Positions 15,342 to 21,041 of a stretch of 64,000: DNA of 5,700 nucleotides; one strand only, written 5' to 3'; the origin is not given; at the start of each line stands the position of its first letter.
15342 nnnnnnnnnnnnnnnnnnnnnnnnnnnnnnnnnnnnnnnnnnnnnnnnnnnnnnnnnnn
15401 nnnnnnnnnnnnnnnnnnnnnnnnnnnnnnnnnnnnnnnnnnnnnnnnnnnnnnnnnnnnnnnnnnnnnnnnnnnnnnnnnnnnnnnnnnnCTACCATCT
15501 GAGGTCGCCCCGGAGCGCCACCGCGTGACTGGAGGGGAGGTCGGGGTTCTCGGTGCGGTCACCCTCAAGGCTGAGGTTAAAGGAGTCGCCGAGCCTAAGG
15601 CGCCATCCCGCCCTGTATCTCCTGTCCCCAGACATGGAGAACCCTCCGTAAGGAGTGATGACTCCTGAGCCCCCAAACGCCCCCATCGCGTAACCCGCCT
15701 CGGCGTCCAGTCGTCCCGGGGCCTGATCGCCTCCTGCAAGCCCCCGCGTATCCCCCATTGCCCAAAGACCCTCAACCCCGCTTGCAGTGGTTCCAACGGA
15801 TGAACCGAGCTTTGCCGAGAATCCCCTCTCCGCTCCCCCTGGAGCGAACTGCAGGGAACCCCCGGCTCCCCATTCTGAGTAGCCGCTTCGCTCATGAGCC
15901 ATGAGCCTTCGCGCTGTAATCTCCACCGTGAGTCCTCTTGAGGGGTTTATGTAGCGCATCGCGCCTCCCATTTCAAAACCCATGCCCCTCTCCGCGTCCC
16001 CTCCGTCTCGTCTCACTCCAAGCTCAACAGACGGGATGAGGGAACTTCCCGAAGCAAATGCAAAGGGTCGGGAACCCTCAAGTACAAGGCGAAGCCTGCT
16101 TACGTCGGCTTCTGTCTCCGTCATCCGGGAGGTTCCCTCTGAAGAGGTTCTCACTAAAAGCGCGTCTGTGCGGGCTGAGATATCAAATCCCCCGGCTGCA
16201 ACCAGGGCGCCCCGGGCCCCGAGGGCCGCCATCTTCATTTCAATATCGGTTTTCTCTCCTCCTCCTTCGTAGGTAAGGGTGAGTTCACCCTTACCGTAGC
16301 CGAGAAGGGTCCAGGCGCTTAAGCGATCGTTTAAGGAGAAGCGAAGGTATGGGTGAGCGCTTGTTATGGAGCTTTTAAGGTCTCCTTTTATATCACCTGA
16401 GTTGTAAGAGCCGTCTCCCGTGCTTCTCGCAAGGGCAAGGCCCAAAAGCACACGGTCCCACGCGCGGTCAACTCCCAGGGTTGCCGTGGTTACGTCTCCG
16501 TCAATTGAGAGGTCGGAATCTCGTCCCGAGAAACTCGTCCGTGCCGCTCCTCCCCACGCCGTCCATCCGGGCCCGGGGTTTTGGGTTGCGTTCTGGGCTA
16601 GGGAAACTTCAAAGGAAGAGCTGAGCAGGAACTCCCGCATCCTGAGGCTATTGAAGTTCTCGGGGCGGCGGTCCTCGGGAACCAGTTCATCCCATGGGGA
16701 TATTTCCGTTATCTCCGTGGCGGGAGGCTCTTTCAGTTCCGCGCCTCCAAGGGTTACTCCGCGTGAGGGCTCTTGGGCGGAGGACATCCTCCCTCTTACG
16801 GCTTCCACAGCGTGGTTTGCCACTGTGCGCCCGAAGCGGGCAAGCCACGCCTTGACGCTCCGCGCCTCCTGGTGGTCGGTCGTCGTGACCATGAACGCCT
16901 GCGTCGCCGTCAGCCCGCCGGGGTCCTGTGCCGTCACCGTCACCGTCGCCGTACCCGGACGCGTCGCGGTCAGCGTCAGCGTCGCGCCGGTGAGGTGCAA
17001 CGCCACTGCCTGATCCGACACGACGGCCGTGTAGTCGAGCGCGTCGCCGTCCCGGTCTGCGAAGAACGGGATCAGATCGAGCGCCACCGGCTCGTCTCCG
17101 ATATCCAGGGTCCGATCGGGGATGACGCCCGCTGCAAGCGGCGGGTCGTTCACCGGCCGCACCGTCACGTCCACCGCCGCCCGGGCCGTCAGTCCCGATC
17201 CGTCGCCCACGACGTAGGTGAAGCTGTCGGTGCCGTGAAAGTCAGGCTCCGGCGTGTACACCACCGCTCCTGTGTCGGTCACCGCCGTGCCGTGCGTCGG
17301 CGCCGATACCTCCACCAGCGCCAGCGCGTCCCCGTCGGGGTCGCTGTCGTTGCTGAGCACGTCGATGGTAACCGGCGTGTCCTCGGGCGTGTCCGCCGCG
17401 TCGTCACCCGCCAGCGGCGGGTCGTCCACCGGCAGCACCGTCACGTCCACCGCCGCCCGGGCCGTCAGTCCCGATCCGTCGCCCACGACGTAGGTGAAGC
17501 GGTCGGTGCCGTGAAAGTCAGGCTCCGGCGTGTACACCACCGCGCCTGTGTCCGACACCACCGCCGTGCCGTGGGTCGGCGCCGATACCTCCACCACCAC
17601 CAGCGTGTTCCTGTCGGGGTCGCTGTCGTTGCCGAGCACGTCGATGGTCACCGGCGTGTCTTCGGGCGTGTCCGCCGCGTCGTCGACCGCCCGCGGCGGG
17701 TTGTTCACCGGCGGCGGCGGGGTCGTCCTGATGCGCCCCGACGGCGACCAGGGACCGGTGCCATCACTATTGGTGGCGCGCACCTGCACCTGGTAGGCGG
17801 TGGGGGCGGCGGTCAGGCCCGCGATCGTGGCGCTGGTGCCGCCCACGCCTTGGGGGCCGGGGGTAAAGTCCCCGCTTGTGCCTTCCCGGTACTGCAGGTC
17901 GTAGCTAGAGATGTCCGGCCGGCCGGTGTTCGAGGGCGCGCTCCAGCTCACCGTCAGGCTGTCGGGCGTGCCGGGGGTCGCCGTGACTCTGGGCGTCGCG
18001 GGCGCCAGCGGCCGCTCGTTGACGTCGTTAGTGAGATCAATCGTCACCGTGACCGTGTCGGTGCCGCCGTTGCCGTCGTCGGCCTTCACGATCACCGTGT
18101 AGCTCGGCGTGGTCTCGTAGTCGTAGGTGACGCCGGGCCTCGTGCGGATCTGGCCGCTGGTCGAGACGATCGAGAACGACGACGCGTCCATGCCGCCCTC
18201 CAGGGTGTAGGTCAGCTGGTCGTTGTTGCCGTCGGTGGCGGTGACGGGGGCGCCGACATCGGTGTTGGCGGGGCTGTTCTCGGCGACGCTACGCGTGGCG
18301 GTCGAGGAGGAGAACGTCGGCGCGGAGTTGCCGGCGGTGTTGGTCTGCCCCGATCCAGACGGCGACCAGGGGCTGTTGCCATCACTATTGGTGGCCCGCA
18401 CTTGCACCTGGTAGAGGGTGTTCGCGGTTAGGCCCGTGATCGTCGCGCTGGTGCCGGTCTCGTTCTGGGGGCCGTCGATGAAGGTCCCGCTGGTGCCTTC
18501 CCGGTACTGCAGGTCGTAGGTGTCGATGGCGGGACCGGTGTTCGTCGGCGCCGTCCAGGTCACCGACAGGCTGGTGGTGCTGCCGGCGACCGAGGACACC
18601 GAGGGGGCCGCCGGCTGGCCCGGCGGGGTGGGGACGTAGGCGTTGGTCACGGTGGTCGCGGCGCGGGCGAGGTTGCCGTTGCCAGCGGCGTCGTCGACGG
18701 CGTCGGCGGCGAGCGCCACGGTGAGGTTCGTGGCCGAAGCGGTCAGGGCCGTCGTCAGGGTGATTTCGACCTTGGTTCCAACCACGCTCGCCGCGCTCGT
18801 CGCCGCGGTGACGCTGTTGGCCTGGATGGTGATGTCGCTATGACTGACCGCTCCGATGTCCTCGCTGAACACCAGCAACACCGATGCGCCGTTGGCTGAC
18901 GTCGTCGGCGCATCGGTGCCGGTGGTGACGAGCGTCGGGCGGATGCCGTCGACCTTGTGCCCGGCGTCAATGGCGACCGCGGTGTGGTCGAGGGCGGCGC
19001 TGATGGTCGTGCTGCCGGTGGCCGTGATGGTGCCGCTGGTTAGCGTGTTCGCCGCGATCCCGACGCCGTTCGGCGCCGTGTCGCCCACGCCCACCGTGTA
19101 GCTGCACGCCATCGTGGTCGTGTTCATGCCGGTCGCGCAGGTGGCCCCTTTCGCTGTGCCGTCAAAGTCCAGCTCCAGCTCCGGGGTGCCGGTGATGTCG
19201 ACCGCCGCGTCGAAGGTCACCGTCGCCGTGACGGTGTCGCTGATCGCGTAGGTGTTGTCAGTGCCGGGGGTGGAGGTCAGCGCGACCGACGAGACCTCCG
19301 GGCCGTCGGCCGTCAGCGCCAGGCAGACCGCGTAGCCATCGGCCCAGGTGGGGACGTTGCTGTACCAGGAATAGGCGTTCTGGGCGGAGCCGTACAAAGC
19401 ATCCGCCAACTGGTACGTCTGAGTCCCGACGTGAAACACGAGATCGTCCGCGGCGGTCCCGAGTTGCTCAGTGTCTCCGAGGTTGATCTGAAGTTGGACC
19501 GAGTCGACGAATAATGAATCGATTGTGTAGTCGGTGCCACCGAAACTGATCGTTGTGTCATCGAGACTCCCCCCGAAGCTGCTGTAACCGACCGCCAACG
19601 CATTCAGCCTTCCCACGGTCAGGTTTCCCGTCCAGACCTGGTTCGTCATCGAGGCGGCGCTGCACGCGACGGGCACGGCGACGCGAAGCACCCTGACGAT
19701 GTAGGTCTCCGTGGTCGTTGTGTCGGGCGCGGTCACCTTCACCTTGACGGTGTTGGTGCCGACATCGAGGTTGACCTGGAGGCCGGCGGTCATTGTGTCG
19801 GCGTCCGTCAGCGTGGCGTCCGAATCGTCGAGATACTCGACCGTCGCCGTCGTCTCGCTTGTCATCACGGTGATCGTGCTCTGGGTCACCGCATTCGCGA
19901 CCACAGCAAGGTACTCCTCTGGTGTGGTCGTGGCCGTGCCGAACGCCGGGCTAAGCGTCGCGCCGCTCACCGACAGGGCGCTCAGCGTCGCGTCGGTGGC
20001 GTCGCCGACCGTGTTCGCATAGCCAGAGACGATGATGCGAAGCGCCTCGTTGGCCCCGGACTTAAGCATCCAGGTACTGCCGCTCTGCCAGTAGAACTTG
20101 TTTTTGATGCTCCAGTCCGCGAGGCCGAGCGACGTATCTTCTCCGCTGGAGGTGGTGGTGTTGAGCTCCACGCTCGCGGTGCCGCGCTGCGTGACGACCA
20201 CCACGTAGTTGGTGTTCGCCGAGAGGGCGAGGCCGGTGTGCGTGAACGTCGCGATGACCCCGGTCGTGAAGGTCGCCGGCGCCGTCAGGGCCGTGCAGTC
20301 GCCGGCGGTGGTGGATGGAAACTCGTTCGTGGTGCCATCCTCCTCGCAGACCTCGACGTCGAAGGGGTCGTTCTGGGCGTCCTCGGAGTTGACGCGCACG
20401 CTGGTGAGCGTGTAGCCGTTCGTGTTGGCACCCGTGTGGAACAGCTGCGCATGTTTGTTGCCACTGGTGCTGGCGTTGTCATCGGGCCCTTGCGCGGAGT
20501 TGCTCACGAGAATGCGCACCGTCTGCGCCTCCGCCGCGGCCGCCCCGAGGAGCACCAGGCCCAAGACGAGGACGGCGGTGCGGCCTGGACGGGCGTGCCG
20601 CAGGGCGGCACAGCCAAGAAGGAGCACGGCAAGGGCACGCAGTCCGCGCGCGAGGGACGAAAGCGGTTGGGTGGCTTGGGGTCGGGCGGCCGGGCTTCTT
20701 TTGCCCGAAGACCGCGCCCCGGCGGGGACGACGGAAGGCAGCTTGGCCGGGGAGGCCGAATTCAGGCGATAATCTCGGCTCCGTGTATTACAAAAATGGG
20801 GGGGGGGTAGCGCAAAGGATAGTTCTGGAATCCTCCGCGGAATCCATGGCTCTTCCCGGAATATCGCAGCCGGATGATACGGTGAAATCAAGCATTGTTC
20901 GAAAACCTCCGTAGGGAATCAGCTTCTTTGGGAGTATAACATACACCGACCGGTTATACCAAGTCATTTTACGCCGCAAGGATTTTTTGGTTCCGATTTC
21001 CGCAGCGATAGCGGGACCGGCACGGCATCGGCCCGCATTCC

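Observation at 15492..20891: Very GC-rich giant autotransporter adhesin embedded in a lower-GC backbone, flanked by repeat debris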

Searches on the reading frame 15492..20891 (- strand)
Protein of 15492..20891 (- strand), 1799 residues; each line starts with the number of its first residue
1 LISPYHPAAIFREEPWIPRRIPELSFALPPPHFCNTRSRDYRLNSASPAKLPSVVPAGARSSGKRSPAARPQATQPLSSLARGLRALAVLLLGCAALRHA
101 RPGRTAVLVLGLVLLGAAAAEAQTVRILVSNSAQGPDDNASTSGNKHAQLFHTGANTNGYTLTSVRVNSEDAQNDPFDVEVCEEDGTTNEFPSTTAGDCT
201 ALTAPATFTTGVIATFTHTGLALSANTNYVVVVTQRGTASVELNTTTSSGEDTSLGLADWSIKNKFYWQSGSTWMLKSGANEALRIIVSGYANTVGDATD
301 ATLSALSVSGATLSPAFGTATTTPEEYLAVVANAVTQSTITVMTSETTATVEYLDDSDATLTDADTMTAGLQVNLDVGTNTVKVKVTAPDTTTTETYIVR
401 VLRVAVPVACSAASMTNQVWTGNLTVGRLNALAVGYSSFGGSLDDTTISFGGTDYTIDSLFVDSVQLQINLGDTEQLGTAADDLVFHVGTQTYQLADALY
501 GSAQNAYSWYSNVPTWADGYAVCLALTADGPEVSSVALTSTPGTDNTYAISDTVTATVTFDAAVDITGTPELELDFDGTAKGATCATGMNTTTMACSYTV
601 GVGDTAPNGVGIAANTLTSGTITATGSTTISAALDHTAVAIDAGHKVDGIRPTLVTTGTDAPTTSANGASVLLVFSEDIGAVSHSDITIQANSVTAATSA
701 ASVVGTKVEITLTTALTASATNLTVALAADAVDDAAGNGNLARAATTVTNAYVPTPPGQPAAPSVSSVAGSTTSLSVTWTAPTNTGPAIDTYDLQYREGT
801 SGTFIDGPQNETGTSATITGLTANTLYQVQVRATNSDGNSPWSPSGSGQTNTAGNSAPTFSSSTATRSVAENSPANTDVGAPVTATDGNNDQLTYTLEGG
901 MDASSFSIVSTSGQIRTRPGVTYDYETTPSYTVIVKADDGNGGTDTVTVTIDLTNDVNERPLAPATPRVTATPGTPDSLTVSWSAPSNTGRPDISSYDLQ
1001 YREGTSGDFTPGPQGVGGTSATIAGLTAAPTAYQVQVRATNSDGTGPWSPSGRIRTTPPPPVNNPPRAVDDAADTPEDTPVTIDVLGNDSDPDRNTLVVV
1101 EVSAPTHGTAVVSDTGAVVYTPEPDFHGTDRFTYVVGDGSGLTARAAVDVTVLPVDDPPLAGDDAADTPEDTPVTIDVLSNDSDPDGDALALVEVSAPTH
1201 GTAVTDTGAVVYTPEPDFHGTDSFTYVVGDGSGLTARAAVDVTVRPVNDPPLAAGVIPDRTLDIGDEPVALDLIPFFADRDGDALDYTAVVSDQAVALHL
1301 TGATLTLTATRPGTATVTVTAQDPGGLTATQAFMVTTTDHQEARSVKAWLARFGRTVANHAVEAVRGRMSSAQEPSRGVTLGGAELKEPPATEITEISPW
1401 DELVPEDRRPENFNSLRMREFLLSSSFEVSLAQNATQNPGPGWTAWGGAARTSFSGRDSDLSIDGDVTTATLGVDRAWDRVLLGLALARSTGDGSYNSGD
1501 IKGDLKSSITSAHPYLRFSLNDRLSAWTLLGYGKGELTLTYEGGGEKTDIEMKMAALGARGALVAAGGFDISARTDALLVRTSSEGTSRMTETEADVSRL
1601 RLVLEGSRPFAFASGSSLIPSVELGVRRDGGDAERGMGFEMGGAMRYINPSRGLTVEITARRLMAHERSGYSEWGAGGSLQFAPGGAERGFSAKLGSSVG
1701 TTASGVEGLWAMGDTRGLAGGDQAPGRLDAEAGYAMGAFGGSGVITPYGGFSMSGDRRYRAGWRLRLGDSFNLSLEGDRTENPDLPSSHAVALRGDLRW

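Call 5: search_protein_families(library=pfam, proteins=[window:15492-20891:-], max_evalue=0.01)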
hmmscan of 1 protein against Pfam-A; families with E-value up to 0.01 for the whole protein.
window:15492-20891:- (1799 aa): 10 families
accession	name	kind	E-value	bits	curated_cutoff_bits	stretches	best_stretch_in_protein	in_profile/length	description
PF17963.7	Big_9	-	6.5e-49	165.2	23.6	4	1156-1243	1-89/89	Bacterial Ig domain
PF17892.7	Cadherin_5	-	7.5e-34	115.9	26.5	2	1062-1152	1-97/98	Cadherin-like domain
PF17803.7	Cadherin_4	-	3.2e-29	101.7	25.1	2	1146-1212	1-71/71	Bacterial cadherin-like domain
PF00041.27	fn3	-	4.8e-27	94.4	25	2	765-845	6-80/84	Fibronectin type III domain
PF25059.1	FN3_DSCAM-DSCAML_C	-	1.3e-08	35.5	39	1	772-840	3-71/89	DSCAM/DSCAML C-terminal Fn3-like domain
PF16656.11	Pur_ac_phosph_N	-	3.9e-08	34.2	30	2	765-849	6-92/93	Purple acid Phosphatase, N-terminal domain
PF00028.23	Cadherin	-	2.1e-07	31.7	28.8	1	868-953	4-92/93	Cadherin domain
PF00801.26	PKD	-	3e-06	27.6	23.5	1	1275-1335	24-79/80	PKD domain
PF12733.13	Cadherin-like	-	4e-06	27.6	24.2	1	303-403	1-88/89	Cadherin-like beta sandwich domain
PF25788.1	Ig_Rha78A_N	-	0.00015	22.4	27.4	0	812-847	58-98/105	Rha78A-like, N-terminal immunoglobulin domain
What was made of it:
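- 19683..19985 (-): Cadherin-like beta-sandwich domain (aa 303-403). Pfam PF12733 (call 5)
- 18357..18599 (-): fn3 domain 1 (aa 765-845). Pfam PF00041 (call 5).
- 18033..18290 (-): Cadherin domain (aa 868-953). Pfam PF00028, E 2e-7 (call 5)
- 17737..17974 (-): fn3 domain 2. Pfam fn3, second stretch (call 5).
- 16887..17069 (-): PKD/Ig-like domain next to the linker (aa 1275-1335). Pfam PF00801, E 3e-6 (call 5)
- On T1SS RTX adhesin: No HemolysinCabind hit (call 5).
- Closest known: Giant T1SS RTX adhesins. Different: There are no RTX nonapeptide repeats and no C-terminal T1SS signal (call 5).
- The passenger is all beta-sandwich (call 5).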

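Call 6: search_protein_families(library=ncbifam, proteins=[window:15492-20891:-], max_evalue=0.01)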
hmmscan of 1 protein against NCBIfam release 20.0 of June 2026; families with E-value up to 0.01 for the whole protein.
window:15492-20891:- (1799 aa): 4 families
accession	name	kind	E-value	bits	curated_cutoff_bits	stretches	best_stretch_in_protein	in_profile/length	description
NF012211.1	tand_rpt_95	domain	5.3e-42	141.7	90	2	1168-1254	2-94/98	tandem-95 repeat protein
NF041539.1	choice_anch_R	domain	3.1e-14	53.2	30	1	138-280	11-147/155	choice-of-anchor R domain-containing protein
TIGR04212.1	GlyGly_RbtA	equivalog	2.5e-06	26.1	295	0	1097-1134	508-545/605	rhombotarget A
TIGR04225.1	CshA_fibril_rpt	repeat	1.9e-05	25.4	60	2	1091-1152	43-104/104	fibrillar adhesin CshA-type repeat protein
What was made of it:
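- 20052..20480 (-): N-terminal choice-of-anchor-R-like domain (aa 138-280). NCBIfam NF041539, E 3e-14 (call 6)
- On Type Va autotransporter: Every assigned passenger domain is a beta-sandwich (calls 5, 6).
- Checked: Domains (calls 5, 6):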

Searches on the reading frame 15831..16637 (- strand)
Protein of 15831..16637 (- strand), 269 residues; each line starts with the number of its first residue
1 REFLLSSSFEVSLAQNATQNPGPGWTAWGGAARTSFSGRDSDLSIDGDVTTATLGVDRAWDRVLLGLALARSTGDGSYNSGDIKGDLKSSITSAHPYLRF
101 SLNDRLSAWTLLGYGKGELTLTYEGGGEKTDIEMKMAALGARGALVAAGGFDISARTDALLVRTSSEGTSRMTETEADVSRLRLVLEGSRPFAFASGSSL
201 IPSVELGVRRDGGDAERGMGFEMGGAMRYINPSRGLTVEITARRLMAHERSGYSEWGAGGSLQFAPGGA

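Call 85: predict_structure(alignment_id=A3)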
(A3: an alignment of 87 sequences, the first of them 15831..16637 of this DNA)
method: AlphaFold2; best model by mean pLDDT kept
length: 269 residues; sequences in the alignment: 87
mean_pLDDT: 90.7   pTM: 0.83
mean pLDDT of the five models: 90.7, 90.7, 89.9, 89.9, 88.0
residues with pLDDT >= 90: 200; 70-90: 48; 50-70: 14; < 50: 7
segments of 3 or more residues with pLDDT < 50: 1-3
pLDDT, mean of each block of 10 residues (from residue 1): 61 61 80 87 92 94 96 96 95 98 97 98 95 98 93 97 96 93 98 97 98 92 97 91 93 84 69
secondary structure, 60 per line:
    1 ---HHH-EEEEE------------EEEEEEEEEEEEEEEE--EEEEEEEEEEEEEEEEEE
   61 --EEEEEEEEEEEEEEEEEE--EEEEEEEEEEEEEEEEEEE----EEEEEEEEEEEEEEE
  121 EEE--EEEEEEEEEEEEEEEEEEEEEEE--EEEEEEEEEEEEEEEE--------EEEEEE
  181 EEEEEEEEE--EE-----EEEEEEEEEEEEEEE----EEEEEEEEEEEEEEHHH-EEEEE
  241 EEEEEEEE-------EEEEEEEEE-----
elements in order: E8-12 E25-40 E43-60 E63-80 E83-101 E106-123 E126-148 E151-166 E175-189 E199-213 E218-231 E236-248 E256-264

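Call 87: fold_search(model_id=the predicted structure, library=pdb)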
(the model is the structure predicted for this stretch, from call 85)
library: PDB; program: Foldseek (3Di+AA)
matches with E <= 10: 805; with E <= 0.001: 32
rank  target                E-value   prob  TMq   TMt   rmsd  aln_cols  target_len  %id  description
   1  2qom_A                1.4e-07  1.00  0.61  0.62   5.3       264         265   15  The crystal structure of the E.coli EspP autotransporter Beta-domain. (released 2007-11-13)
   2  3qq2_B                2.4e-07  1.00  0.64  0.68   4.7       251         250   16  Crystal Structure of the Beta Domain of the Bordetella Autotransporter Brka (released 2011-04-13)
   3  3kvn_X                2.4e-07  1.00  0.57  0.28   6.6       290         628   19  Crystal structure of the full-length autotransporter EstA from Pseudomonas aeruginosa (released 2010-01-26)
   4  3aeh_A                2.7e-07  1.00  0.62  0.60   4.5       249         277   13  Integral membrane domain of autotransporter Hbp (released 2010-07-07)
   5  3kvn_A                3.5e-07  1.00  0.53  0.27   7.2       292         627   18  Crystal structure of the full-length autotransporter EstA from Pseudomonas aeruginosa (released 2010-01-26)
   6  3qq2_C                3.9e-07  1.00  0.66  0.70   4.4       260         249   18  Crystal Structure of the Beta Domain of the Bordetella Autotransporter Brka (released 2011-04-13)
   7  3qq2_A                3.9e-07  1.00  0.64  0.69   4.7       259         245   15  Crystal Structure of the Beta Domain of the Bordetella Autotransporter Brka (released 2011-04-13)
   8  3slt                  9.6e-07  1.00  0.56  0.51   7.0       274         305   14  Pre-cleavage Structure of the Autotransporter EspP - N1023S Mutant (released 2011-11-16)
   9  8bo2_P                1.1e-06  1.00  0.53  0.48   6.7       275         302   14  BAM-EspP complex structure with BamA-S425C/EspP-S1299C mutations in nanodisc (released 2023-04-26)
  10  3slj                  1.2e-06  1.00  0.55  0.50   6.8       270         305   13  Pre-cleavage Structure of the Autotransporter EspP - N1023A mutant (released 2011-11-16)
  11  2qom_B                1.5e-06  1.00  0.59  0.59   5.3       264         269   14  The crystal structure of the E.coli EspP autotransporter Beta-domain. (released 2007-11-13)
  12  8bnz_P                1.7e-06  1.00  0.58  0.53   6.7       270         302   14  BAM-EspP complex structure with BamA-G431C/EspP-N1293C mutations in nanodisc (released 2023-04-26)
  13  3slo                  1.8e-06  1.00  0.54  0.49   7.1       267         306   15  Pre-cleavage Structure of the Autotransporter EspP - N1023D mutant (released 2011-11-16)
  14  1uyn                  8.0e-06  1.00  0.52  0.51   6.3       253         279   13  Translocator domain of autotransporter NalP from Neisseria meningitidis (released 2004-03-18)
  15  7ye6_P                1.3e-05  1.00  0.54  0.53   5.7       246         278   14  BAM-EspP complex structure with BamA-N427C/EspP-R1297C mutations in nanodisc (released 2023-07-12)
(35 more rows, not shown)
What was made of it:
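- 15846..16565 (-): 12-strand autotransporter-like beta-domain unit (aa 1443-1682, ending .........). The top 20 Foldseek PDB hits are all type Va beta-domains (calls 85, 87).
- On Type Va autotransporter: The top 20 Foldseek PDB hits are all type Va beta-domains, E about 1e-7, TM 0.6-0.7 (calls 85, 87).
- Closest known: Classical. Same: The 12-strand unit's best PDB matches are EspP, BrkA, Hbp, NalP, EstA and AIDA-I (call 87).
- Foldseek top hits for the 12-strand unit are EspP, BrkA, EstA, Hbp, NalP and AIDA-I (call 87).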
